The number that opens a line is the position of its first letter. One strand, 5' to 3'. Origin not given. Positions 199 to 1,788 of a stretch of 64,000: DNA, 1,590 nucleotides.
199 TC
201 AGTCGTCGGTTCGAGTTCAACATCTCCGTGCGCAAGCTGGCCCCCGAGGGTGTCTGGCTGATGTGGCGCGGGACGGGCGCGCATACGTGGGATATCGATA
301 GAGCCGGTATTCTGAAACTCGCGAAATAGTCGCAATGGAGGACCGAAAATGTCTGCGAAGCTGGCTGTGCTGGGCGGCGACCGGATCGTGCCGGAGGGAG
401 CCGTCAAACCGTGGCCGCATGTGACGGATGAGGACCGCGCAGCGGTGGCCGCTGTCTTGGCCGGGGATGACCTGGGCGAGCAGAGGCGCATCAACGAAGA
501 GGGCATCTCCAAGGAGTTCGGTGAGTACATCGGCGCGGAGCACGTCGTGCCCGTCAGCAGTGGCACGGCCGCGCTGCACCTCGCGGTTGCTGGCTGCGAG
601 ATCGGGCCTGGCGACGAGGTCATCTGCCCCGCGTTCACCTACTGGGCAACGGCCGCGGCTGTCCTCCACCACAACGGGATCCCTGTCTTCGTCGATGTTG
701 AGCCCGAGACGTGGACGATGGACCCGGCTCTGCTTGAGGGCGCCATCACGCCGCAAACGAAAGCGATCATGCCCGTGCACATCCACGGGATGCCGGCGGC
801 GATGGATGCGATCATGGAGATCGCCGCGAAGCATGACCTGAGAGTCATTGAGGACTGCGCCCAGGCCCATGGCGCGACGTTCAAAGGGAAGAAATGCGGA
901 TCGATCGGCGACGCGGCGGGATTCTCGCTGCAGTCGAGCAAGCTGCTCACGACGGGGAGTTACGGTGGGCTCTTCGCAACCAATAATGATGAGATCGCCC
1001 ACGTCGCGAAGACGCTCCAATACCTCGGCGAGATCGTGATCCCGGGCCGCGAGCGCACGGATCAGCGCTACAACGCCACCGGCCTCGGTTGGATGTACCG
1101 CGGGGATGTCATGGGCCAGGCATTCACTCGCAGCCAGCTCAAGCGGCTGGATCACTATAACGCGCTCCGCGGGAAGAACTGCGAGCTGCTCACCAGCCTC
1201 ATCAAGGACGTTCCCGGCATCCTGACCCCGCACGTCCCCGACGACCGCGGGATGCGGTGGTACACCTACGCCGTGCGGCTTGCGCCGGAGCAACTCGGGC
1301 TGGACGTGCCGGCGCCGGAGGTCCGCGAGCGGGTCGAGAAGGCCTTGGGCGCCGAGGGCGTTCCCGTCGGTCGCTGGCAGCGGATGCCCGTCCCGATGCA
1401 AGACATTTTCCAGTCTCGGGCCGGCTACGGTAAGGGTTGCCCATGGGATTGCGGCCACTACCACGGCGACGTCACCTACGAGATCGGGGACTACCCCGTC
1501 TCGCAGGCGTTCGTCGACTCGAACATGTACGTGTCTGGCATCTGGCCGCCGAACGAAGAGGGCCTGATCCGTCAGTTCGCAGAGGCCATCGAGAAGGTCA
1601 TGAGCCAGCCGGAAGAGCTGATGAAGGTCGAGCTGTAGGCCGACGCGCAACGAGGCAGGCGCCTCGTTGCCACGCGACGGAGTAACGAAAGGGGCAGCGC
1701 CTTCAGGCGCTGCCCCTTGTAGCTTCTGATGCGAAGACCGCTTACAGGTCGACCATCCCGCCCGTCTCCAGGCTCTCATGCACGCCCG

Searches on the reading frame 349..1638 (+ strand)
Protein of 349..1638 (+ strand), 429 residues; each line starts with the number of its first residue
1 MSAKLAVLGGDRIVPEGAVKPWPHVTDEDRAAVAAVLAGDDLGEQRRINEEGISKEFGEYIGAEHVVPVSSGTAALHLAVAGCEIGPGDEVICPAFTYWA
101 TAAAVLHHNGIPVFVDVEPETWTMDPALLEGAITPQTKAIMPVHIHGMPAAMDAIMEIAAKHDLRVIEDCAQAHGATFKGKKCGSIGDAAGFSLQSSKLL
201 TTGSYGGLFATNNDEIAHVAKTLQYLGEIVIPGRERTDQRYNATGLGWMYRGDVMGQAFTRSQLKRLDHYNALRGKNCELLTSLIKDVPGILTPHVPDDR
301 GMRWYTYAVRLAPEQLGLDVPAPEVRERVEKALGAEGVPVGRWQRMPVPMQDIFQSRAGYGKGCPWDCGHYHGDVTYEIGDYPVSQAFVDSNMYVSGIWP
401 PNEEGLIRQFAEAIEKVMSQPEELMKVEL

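Call 58: search_protein_families(library=pfam, proteins=[window:349-1638:+], max_evalue=0.00001)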
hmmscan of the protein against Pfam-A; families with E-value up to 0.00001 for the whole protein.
window:349-1638:+ (429 aa): 2 families
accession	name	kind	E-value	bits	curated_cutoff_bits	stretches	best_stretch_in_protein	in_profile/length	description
PF01041.23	DegT_DnrJ_EryC1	-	2.3e-79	267.7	19.8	1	26-360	4-323/360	DegT/DnrJ/EryC1/StrS aminotransferase family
PF01212.27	Beta_elim_lyase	-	1.9e-10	41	27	1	26-228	11-228/288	Beta-eliminating lyase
